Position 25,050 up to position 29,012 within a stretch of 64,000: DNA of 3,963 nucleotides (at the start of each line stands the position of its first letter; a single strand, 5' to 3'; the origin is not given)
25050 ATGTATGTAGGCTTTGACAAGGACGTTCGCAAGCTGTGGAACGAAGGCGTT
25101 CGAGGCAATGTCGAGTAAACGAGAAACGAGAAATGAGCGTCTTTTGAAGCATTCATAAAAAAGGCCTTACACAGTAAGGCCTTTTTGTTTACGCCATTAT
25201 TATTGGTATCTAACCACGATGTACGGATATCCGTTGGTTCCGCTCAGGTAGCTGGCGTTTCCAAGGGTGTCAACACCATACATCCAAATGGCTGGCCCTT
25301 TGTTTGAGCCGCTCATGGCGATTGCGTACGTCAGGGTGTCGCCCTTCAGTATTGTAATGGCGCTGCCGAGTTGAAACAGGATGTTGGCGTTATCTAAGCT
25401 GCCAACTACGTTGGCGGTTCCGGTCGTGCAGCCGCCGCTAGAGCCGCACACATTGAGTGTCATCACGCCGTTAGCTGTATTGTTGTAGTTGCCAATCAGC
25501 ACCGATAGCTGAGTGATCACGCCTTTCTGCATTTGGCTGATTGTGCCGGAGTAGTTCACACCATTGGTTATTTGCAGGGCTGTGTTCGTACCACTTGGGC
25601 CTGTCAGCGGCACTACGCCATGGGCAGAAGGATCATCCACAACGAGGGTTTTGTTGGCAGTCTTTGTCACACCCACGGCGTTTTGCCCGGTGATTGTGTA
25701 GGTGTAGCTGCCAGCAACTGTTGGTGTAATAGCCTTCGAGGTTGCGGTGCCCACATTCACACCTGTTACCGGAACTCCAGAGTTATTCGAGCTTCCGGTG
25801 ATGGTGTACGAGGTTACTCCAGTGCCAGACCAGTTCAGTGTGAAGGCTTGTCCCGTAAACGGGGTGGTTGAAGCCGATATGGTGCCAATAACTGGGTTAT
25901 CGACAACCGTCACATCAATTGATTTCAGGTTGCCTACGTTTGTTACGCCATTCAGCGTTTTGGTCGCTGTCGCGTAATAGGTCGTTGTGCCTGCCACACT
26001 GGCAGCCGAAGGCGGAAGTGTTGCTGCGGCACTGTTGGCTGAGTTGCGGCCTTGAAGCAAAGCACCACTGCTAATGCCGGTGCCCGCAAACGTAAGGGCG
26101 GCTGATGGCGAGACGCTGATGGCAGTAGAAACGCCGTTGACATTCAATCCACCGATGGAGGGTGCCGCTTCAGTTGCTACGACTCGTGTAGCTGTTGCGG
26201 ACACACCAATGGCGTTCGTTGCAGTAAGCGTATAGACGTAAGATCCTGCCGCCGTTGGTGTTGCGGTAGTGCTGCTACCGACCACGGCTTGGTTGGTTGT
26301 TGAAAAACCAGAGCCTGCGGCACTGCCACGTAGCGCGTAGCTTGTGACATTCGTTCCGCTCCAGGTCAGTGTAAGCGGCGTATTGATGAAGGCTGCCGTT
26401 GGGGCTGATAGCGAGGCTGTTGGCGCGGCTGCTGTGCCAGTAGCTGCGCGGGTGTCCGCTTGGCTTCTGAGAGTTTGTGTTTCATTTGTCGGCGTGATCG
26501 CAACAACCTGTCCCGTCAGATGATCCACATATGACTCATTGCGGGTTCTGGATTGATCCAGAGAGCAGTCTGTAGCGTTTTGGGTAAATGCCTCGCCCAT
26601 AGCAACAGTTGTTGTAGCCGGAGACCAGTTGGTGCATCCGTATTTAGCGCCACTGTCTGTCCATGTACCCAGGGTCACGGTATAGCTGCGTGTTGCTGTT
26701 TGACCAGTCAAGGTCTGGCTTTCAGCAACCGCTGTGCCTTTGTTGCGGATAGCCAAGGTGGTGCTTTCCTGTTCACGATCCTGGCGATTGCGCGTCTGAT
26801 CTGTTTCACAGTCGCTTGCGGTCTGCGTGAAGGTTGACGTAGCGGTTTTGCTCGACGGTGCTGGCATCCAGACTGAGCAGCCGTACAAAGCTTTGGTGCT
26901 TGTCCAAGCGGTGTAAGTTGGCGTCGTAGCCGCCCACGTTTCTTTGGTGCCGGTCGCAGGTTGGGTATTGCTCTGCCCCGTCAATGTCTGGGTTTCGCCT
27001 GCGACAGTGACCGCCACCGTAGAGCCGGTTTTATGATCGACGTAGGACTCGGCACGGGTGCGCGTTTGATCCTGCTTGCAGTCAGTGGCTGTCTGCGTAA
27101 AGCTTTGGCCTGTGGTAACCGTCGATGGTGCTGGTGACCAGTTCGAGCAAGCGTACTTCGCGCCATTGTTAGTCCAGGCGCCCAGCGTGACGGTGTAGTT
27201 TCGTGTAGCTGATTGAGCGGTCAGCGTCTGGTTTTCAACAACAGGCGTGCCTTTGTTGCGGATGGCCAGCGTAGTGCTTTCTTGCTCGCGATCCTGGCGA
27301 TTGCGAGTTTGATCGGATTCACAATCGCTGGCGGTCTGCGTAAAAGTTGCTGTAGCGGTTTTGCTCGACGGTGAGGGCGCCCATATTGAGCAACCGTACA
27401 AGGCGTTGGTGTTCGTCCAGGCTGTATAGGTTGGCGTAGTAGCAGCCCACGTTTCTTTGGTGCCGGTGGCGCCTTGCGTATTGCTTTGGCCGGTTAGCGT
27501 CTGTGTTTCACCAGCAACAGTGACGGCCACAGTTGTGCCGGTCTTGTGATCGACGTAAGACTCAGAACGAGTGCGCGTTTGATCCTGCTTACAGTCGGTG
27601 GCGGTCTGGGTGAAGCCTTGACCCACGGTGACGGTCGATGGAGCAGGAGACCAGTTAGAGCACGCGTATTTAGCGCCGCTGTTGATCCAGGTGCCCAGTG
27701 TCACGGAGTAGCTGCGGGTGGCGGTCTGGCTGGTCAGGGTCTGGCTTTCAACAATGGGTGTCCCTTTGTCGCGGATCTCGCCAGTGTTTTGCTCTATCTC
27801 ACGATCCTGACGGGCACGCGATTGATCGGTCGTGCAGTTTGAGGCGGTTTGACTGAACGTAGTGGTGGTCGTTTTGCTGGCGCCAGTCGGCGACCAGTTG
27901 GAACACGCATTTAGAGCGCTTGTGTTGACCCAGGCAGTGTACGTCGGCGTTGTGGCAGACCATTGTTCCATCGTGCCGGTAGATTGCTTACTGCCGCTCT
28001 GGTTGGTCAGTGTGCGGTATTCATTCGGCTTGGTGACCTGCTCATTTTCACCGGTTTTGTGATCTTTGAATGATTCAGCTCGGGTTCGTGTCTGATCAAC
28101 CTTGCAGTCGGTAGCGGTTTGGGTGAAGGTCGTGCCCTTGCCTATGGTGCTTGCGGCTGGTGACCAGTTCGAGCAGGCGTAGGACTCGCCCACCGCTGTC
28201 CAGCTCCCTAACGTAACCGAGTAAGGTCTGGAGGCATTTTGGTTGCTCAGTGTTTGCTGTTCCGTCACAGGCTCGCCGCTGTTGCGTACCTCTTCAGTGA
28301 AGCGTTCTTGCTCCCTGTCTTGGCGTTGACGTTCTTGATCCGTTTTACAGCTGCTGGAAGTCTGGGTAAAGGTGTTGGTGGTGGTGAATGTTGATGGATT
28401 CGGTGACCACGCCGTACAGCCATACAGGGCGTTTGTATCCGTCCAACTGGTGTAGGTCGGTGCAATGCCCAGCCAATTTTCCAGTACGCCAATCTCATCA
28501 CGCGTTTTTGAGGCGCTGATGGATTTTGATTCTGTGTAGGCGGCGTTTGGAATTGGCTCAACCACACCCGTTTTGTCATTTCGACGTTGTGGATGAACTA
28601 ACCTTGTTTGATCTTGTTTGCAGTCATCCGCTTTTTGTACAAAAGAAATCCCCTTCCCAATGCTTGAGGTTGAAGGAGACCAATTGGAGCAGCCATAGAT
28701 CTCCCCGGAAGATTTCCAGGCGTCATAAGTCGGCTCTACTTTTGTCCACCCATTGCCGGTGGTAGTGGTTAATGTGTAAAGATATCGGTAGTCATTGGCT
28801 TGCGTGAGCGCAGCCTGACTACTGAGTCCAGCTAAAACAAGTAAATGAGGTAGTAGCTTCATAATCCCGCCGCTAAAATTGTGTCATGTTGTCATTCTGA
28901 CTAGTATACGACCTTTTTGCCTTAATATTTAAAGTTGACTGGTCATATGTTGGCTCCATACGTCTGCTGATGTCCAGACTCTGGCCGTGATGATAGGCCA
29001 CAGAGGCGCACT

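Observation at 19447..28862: Two secreted proteins built from a ~55-aa Cys-pair tandem repeat I do not recognise, flanking a small operon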

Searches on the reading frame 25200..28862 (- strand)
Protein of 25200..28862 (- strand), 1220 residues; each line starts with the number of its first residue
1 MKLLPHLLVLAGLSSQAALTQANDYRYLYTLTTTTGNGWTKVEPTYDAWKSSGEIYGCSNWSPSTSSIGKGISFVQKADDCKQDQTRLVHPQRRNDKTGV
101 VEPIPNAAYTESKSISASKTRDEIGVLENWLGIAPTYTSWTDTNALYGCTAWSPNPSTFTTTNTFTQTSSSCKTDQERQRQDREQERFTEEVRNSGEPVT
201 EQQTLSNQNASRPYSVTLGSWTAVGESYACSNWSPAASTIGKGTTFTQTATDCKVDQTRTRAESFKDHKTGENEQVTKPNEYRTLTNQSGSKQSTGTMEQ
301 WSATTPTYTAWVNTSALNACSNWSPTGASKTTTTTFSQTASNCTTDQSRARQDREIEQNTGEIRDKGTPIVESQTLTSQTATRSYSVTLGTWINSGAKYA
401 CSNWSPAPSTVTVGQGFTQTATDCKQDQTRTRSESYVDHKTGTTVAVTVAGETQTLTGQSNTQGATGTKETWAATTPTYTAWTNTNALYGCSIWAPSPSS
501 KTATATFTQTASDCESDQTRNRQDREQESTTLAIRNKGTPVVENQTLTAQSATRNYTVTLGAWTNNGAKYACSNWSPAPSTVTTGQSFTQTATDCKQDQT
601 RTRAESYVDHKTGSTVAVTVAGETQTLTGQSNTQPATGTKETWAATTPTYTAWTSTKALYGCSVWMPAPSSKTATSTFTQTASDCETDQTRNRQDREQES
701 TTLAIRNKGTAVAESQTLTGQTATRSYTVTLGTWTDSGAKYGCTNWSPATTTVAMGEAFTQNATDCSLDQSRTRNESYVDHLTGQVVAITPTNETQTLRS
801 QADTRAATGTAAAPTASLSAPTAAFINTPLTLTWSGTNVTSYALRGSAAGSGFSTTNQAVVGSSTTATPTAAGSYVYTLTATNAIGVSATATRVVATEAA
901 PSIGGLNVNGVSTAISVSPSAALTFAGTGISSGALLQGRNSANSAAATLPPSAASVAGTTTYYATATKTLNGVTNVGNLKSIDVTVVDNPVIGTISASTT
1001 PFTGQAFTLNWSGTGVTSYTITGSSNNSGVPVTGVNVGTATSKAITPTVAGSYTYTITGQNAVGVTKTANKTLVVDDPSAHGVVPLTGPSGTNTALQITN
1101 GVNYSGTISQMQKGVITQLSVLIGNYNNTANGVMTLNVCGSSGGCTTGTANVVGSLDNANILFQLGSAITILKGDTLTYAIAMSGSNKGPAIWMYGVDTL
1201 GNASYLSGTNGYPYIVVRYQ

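Call 5: search_protein_families(library=pfam, proteins=[window:25200-28862:-], max_evalue=0.01)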
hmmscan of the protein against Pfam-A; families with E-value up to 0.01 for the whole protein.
window:25200-28862:- (1220 aa): 0 families

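Call 9: search_protein_families(library=phrogs, proteins=[window:25200-28862:-], max_evalue=0.01)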
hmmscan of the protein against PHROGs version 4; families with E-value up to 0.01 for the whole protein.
window:25200-28862:- (1220 aa): 0 families

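Call 38: search_protein_families(library=ncbifam, proteins=[window:25200-28862:-], max_evalue=0.1)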
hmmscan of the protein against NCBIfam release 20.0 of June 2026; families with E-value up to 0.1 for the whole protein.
window:25200-28862:- (1220 aa): 1 family
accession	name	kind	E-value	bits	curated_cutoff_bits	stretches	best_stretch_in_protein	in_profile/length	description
TIGR01566.1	ZF_HD_prot_N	domain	0.018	15.4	51.1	0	655-687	14-46/53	ZF-HD homeobox protein Cys/His-rich dimerization domain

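Call 92: search_protein_families(library=padloc, proteins=[window:25200-28862:-], max_evalue=0.01)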
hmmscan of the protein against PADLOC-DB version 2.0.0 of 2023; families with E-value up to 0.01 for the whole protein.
window:25200-28862:- (1220 aa): 0 families

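Call 94: find_related_loci(query=window:25200-28862:-, collection=viral_contigs, flank=10000)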
Query window:25200-28862:- (1220 aa) in viral_contigs; peptide patterns used: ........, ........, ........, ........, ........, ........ (x = any residue, [..] = any of these).
2 stretches matched a pattern, but none encodes a relative of the query by tblastn (E <= 1e-3).

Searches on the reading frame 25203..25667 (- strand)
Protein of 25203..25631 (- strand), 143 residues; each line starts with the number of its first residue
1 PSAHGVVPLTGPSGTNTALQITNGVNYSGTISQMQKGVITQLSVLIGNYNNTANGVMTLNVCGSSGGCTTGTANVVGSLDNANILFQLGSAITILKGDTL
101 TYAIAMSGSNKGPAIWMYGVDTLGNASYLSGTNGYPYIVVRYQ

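Call 37: search_protein_families(library=pfam, proteins=[window:25203-25631:-], max_evalue=10)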
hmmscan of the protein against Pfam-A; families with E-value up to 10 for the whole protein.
seq(143 aa): 0 families

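Call 77: find_homologous_proteins(query=window:25203-25631:-, max_evalue=0.01)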
Query seq(143 aa): 17 candidates shared short words with the query, none scored E <= 0.01.

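Call 85: predict_structure(alignment_id=A2)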
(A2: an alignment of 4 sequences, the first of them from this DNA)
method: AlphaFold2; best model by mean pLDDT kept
length: 155 residues; sequences in the alignment: 4
mean_pLDDT: 68.3   pTM: 0.65
mean pLDDT of the five models: 68.3, 64.3, 59.8, 58.5, 53.0
residues with pLDDT >= 90: 0; 70-90: 84; 50-70: 53; < 50: 18
segments of 3 or more residues with pLDDT < 50: 22-27, 130-136
pLDDT, mean of each block of 10 residues (from residue 1): 49 54 48 77 75 71 76 83 84 75 78 84 65 45 60 69
secondary structure, 60 per line:
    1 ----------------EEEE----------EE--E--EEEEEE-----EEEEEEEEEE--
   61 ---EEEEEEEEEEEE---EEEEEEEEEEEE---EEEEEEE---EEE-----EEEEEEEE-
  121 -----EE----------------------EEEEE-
elements in order: E17-20 E38-43 E49-58 E64-75 E79-90 E94-100 E104-106 E112-119 E150-154

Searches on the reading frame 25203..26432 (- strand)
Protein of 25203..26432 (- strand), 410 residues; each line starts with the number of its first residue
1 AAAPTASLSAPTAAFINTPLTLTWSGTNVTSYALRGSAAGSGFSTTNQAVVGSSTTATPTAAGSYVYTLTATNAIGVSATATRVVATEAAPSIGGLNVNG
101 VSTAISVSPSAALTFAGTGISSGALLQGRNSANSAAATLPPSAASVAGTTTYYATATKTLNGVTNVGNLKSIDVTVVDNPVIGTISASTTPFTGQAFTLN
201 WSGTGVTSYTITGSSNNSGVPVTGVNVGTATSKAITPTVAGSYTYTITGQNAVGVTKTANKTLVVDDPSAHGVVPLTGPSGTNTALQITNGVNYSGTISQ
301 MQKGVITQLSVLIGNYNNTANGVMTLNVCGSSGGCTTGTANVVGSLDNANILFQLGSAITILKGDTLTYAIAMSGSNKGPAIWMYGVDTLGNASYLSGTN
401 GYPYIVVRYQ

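Call 64: find_homologous_proteins(query=window:25203-26432:-, max_evalue=0.001)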
Query seq(410 aa) (410 aa): 8 proteins with E <= 0.001 among 8000 candidates.
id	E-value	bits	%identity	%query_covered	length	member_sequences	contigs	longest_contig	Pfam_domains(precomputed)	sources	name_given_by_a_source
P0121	1.9e-92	328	52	60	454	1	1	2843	-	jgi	jgi:hypothetical protein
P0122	1.5e-72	263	52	60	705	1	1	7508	-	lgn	-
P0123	3.8e-61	225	46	63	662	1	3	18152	-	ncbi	-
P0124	7.6e-60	221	47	64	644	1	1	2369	-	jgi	jgi:hypothetical protein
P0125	5.5e-38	149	43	63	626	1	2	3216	-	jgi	jgi:hypothetical protein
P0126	2.6e-37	147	64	19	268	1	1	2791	-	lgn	-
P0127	1.5e-29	121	46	42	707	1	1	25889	-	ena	-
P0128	3.5e-5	41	40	39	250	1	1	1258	-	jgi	jgi:hypothetical protein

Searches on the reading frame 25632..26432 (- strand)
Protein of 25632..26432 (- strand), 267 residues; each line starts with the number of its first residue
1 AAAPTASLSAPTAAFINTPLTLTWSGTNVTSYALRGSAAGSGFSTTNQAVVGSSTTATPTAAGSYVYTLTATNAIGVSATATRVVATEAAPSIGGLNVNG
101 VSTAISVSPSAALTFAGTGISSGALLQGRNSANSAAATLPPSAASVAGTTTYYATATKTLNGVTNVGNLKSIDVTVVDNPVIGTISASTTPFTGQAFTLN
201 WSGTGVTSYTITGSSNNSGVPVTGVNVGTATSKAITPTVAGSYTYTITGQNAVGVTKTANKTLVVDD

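Call 37: search_protein_families(library=pfam, proteins=[window:25632-26432:-], max_evalue=10)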
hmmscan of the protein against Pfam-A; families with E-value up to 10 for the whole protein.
seq(267 aa): 6 families
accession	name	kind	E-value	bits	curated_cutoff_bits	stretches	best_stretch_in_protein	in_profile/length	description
PF00801.26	PKD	-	0.018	15.4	23.5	1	17-85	14-79/80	PKD domain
PF06486.16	DUF1093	-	0.15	13.2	26.3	0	232-258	21-47/81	Protein of unknown function (DUF1093)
PF23664.1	Ig_Pom152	-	0.22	12.3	27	0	194-248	23-80/106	Nucleoporin pom152-like, immunoglobulin-like domain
PF18981.6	InlK_D3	-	1.1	9.8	25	1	61-85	48-72/75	Internalin K domain (D3/D4)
PF22352.2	K319L-like_PKD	-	1.9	9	27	1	45-83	42-80/84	K319L-like, PKD domain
PF19077.6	Big_13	-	3.6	8.6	27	1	197-266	31-101/102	Bacterial Ig-like domain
